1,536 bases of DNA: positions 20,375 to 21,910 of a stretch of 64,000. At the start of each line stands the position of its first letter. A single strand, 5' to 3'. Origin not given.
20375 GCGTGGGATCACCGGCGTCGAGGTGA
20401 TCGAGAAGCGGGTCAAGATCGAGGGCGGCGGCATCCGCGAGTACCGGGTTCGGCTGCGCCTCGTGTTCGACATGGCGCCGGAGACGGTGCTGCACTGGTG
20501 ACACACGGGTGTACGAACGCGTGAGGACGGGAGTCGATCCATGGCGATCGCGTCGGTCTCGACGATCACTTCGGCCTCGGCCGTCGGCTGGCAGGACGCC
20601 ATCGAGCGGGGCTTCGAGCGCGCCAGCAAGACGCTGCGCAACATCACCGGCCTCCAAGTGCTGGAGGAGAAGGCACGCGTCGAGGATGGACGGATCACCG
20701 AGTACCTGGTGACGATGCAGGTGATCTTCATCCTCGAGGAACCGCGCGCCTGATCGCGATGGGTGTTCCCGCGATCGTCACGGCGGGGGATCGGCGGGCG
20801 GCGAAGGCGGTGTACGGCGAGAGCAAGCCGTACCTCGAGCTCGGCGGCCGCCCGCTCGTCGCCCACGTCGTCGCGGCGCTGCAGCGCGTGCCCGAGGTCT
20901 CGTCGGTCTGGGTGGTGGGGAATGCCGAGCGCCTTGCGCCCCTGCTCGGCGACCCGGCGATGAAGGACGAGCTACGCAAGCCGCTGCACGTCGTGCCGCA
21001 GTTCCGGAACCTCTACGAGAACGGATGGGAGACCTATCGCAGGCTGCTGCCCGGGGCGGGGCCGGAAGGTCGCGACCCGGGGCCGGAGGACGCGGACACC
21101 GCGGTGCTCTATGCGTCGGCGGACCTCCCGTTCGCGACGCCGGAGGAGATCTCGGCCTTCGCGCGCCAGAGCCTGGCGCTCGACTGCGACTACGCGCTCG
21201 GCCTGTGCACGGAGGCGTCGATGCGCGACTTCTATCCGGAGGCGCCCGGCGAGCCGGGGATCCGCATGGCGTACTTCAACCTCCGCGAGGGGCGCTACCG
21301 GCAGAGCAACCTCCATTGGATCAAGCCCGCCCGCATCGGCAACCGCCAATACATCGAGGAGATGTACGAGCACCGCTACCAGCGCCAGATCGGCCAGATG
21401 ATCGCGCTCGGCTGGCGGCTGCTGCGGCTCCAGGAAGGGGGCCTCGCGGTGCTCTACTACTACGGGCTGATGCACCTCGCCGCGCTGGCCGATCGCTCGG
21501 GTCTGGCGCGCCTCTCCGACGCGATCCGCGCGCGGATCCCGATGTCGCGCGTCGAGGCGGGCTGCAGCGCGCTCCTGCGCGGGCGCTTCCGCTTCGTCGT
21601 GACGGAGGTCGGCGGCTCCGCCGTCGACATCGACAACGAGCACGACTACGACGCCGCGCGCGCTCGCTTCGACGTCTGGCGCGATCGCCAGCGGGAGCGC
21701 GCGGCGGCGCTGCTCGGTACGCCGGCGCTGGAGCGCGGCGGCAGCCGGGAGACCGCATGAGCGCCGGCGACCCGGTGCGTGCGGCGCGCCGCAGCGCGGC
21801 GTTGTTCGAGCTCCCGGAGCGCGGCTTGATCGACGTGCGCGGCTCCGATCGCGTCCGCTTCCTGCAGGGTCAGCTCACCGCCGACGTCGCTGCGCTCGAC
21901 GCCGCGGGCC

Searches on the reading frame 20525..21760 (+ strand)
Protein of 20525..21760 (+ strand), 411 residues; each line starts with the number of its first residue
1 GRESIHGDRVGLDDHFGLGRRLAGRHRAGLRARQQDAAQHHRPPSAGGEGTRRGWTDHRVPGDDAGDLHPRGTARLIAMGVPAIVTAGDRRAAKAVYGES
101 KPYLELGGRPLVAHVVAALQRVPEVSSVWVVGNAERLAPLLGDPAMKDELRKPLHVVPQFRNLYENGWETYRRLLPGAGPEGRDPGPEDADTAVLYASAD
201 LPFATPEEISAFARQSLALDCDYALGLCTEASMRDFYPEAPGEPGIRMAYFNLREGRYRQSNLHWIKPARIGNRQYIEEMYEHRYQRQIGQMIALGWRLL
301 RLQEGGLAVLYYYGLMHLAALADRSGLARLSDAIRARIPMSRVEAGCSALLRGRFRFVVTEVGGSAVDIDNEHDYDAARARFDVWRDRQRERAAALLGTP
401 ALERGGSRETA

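Call 17: search_protein_families(library=pfam, proteins=[window:20525-21760:+], max_evalue=0.0001)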
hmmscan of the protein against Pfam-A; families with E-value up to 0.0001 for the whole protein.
window:20525-21760:+ (411 aa): 1 family
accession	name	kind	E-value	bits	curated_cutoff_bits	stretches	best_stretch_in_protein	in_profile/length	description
PF12804.13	NTP_transf_3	-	1.4e-08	35.6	27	1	98-224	13-119/160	MobA-like NTP transferase domain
